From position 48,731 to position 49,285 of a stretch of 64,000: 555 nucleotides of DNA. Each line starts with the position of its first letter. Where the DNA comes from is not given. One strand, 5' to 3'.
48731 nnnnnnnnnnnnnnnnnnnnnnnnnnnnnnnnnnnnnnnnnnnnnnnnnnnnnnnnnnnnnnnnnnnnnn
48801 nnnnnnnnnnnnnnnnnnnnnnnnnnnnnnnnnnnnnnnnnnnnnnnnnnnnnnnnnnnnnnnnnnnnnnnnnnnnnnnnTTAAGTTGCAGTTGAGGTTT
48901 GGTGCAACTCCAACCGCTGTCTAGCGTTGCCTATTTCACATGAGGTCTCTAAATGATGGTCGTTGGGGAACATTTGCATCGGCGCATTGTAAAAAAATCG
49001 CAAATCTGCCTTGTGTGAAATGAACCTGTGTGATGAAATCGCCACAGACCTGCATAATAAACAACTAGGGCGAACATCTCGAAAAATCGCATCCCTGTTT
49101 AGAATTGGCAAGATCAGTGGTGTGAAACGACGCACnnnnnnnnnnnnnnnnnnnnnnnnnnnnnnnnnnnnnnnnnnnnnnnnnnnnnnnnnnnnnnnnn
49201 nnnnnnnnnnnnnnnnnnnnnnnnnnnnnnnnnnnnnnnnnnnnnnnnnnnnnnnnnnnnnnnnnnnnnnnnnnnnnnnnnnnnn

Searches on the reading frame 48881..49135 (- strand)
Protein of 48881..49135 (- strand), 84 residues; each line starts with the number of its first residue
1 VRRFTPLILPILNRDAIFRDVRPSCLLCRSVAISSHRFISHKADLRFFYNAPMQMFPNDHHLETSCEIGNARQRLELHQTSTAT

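Call 91: search_protein_families(library=pfam, proteins=[window:48881-49135:-], max_evalue=0.1)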
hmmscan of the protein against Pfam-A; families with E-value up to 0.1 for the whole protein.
window:48881-49135:- (84 aa): 1 family
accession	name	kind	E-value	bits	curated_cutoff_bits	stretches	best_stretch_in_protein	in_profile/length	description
PF23692.1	YmjE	-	0.075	13.4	27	0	6-30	25-48/54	YmjE-like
